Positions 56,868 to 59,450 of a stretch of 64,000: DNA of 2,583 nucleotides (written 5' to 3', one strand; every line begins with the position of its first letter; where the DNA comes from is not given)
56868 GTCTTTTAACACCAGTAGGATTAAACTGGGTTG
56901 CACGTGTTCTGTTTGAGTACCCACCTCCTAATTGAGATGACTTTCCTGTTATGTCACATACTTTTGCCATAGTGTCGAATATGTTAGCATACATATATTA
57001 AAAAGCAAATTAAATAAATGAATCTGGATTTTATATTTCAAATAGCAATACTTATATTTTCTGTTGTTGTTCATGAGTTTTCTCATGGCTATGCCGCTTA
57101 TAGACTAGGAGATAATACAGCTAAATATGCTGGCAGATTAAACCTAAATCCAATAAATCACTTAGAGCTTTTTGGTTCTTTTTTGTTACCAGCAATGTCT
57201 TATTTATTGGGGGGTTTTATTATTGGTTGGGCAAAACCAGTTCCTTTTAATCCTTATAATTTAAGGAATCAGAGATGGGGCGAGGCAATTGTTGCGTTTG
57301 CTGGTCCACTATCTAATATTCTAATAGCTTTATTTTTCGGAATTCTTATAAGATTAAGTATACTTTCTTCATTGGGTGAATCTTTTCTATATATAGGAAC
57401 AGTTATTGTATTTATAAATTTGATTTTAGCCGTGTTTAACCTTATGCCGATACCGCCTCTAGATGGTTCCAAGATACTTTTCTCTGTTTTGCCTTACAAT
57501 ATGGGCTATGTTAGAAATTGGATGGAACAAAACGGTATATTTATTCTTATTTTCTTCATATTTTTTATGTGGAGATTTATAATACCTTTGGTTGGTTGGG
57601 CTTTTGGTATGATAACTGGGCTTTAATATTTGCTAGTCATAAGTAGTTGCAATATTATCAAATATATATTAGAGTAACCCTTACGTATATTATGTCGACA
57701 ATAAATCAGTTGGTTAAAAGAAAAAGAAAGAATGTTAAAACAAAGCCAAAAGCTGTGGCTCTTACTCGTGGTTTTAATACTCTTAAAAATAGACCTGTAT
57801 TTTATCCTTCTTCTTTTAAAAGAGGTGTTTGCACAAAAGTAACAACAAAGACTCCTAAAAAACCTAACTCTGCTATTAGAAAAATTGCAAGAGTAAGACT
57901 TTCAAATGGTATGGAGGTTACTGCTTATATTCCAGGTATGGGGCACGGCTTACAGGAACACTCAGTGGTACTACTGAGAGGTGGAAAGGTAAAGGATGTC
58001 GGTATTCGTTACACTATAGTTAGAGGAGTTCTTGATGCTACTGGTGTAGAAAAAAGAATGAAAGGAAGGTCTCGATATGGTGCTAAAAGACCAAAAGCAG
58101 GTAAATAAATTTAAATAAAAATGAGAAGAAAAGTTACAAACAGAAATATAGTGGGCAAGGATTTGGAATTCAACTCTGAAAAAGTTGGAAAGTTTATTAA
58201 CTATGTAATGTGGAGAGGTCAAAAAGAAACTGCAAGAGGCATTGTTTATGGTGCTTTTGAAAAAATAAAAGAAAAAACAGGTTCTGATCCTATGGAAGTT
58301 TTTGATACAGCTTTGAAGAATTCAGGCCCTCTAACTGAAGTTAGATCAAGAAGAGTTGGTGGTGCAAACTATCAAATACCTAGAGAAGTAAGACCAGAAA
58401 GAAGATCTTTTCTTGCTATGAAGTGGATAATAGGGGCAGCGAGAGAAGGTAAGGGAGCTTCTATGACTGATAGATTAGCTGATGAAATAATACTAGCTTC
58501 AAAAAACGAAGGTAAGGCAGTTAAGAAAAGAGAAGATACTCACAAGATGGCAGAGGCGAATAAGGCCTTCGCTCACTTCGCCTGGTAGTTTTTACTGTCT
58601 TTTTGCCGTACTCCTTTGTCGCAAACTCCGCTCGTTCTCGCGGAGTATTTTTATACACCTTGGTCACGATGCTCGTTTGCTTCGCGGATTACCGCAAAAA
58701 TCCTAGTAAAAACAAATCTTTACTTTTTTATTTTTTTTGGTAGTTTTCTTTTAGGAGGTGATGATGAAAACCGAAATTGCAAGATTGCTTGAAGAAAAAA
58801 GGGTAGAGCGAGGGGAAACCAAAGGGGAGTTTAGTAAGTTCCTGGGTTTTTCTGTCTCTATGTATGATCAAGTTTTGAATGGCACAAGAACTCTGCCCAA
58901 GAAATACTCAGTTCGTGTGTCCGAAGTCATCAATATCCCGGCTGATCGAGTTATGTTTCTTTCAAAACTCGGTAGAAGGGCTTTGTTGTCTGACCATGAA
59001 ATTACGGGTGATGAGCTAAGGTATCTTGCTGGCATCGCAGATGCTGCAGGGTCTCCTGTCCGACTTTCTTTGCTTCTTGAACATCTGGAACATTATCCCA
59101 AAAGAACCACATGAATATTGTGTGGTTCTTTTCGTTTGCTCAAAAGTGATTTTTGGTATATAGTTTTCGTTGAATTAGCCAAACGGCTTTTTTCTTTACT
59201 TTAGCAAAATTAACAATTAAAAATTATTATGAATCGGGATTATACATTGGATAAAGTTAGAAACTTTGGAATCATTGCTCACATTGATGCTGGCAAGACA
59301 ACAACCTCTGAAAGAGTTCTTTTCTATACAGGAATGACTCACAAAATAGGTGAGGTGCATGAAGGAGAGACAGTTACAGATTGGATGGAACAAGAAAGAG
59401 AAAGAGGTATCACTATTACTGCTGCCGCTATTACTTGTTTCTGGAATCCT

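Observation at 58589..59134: An XRE-like HTH gene, with its own SD and terminators, has been inserted inside the conserved rpsL-rpsG-fusA (str) operon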

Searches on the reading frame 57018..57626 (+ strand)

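Call 8: search_protein_families(library=pfam, proteins=[window:57018-57626:+], max_evalue=1)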
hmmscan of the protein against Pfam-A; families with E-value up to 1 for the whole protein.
window:57018-57626:+ (202 aa): 2 families
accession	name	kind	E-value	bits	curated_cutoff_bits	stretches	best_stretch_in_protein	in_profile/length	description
PF02163.28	Peptidase_M50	-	2.9e-17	63.2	27.2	2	9-113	3-102/221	Peptidase family M50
PF13398.12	Peptidase_M50B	-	0.37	10.9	26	1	13-33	22-42/201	Peptidase M50B-like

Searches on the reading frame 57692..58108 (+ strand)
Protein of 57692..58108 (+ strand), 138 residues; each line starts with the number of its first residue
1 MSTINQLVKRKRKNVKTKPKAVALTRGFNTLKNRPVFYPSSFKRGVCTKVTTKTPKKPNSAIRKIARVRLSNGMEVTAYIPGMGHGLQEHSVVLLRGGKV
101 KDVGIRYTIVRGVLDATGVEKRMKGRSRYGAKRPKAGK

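Call 8: search_protein_families(library=pfam, proteins=[window:57692-58108:+], max_evalue=1)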
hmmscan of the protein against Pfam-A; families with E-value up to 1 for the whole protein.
window:57692-58108:+ (138 aa): 1 family
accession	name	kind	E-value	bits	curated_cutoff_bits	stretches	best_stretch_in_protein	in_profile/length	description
PF00164.32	Ribosom_S12_S23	-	7.2e-31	106.6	22.3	1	35-135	6-109/110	Ribosomal protein S12/S23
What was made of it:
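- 57692..58108 (+): rpsL (ribosomal protein S12). It has no Shine-Dalgarno. Pfam Ribosom_S12_S23, E=7e-31 (call 8).
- Checked: (1) rpsL 57692-58108, rpsG 58121-58588 and fusA 59229-61370 were confirmed by Pfam: S12 E=7e-31, S7 E=9e-58 (call 8).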

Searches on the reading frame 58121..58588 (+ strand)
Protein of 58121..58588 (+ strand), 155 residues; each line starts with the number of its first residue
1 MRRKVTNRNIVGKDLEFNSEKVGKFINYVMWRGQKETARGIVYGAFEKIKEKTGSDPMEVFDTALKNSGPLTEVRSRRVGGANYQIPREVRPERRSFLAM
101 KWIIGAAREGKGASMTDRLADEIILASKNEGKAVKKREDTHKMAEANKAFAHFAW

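Call 8: search_protein_families(library=pfam, proteins=[window:58121-58588:+], max_evalue=1)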
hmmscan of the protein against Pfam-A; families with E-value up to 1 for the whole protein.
window:58121-58588:+ (155 aa): 1 family
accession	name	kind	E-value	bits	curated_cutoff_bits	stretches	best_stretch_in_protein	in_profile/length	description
PF00177.27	Ribosomal_S7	-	9.4e-58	194.5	24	1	2-148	2-148/148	Ribosomal protein S7p/S5e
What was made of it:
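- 58121..58588 (+): rpsG (ribosomal protein S7). It has no Shine-Dalgarno. Pfam Ribosomal_S7, E=9e-58 (call 8).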

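Call 18: find_related_loci(query=window:58121-58588:+, collection=genome_contigs, flank=4000)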
Query window:58121-58588:+ (155 aa) in genome_contigs; peptide patterns used: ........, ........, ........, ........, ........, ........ (x = any residue, [..] = any of these).
600 stretches matched a pattern (row limit reached: there are more); 600 encode a relative of the query (tblastn E <= 1e-3); the best 80 are kept; 80 distinct loci.
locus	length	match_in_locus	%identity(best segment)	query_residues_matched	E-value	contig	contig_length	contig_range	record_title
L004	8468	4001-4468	67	1-155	1e-68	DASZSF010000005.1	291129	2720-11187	MAG TPA_asm: Candidatus Paceibacterota bacterium isolate SMAG_U6043 k141_12815, whole genome shotgun sequence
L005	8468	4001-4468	67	1-155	1e-67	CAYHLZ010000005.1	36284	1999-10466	MAG TPA_asm: uncultured Candidatus Saccharibacteria bacterium isolate ERP119705_co13_60 genome assembly, contig: NODE_13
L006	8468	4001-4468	66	1-155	1e-64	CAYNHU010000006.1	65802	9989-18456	MAG TPA_asm: uncultured Candidatus Saccharibacteria bacterium isolate SRP300315_co1_62 genome assembly, contig: NODE_226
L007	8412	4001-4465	68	1-155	7e-64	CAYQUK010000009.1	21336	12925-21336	MAG TPA_asm: uncultured Candidatus Saccharibacteria bacterium isolate SRP170004_co1_235 genome assembly, contig: NODE_37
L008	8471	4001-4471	64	1-155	1e-63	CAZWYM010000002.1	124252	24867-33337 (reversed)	MAG TPA_asm: uncultured Candidatus Saccharibacteria bacterium isolate SRP286056_co2_193 genome assembly, contig: NODE_11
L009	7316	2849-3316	65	1-155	3e-63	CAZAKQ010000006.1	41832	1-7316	MAG TPA_asm: uncultured Candidatus Saccharibacteria bacterium isolate SRP200020_co3_82 genome assembly, contig: NODE_125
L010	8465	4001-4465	57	1-155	2e-57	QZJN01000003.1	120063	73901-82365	MAG: Candidatus Parcubacteria bacterium isolate SURF_38 contig-100_94_length_120063_read_count_1573538, whole genome sho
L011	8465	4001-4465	59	1-155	1e-56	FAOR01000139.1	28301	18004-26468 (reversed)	bacterium JGI-2 genome assembly JGI assembly, contig JGI2_Kryptonium_JGI_2_Jinze_NODE_444_len_28301_cov_2_59172_ID_887.1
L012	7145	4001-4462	57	2-155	5e-55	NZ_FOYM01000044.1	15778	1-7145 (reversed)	Desulfoscipio geothermicus DSM 3669, whole genome shotgun sequence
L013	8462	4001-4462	57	1-153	9e-55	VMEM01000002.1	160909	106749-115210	MAG: Parcubacteria group bacterium LiPW_41 LiPW41_scaffold_66, whole genome shotgun sequence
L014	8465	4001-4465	57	1-155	2e-54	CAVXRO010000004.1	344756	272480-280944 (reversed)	MAG: uncultured Bacteroidetes bacterium isolate MFD01721.bin.1.123 genome assembly, contig: contig_26779, whole genome s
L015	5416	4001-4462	55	2-155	7e-54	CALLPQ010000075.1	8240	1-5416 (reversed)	MAG: uncultured Parvularculaceae bacterium isolate H4_Bin_Bin_153_1 genome assembly, contig: c_000000996627, whole genom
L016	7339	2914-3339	58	14-155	9e-54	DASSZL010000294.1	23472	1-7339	MAG TPA_asm: Candidatus Baltobacteraceae bacterium isolate SMAG_U708 k141_1394613, whole genome shotgun sequence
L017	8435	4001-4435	59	11-155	5e-54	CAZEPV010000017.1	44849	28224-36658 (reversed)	MAG TPA_asm: uncultured Syntrophomonadaceae bacterium isolate binchicken_co157_812 genome assembly, contig: NODE_1496_le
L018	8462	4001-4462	57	2-155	1e-53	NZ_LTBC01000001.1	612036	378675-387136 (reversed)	Moorella mulderi DSM 14980 MOMU_contig000001, whole genome shotgun sequence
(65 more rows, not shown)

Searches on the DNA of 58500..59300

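Call 54: search_rna_families(source=window, start=58500, end=59300, threshold=evalue, max_evalue=5)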
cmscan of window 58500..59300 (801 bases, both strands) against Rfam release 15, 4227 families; matches with E-value up to 5: 10.
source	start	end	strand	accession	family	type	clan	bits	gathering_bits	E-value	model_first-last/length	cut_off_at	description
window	59096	59200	-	RF02449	ncr1015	Gene; sRNA;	-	28.3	60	0.085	1-121/121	no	Bacillus sRNA ncr1015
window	59100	59138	-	RF04346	Plastid-ccsA-ndhD-1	Cis-reg;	CL00154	21.2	48.5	0.14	1-57/57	no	Plastid-ccsA-ndhD-1 3UTR RNA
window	59094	59233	-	RF02048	STnc30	Gene; sRNA;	-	20.3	120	1.1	1-132/132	no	Salmonella enterica conserved region STnc30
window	59097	59134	+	RF04347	Plastid-ccsA-ndhD-2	Cis-reg;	-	19.9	51.5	0.45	1-53/53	no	Plastid-ccsA-ndhD-2 3UTR RNA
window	59098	59138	+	RF04343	Plastid-psbA-2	Cis-reg;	CL00153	19.8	55.8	0.61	1-60/60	no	Plastid-psbA-2 3UTR RNA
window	59094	59132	+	RF04346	Plastid-ccsA-ndhD-1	Cis-reg;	CL00154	19.3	48.5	0.49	1-57/57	no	Plastid-ccsA-ndhD-1 3UTR RNA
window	59231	59275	-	RF02181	ST7-AS2_1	Gene; lncRNA;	-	13.9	80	4.5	33-72/72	no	ST7 antisense RNA 2 conserved region 1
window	59025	59132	-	RF02191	TCL6_1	Gene; lncRNA;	-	13.2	60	3.3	1-113/113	no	T-cell leukemia/lymphoma 6 conserved region 1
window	58500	58654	+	RF00022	GcvB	Gene;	-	12.5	42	4.5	60-204/204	5'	GcvB RNA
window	58964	59113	+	RF00447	IRES_Kv1_4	Cis-reg; IRES;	-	12.1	100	4.1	1-259/259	no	Voltage-gated potassium-channel Kv1.4 IRES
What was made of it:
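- On Rfam RNA families (for the spacer structures): In 58500-59300 the best sub-threshold match is 28 bits against a cut-off of 60 (call 54).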
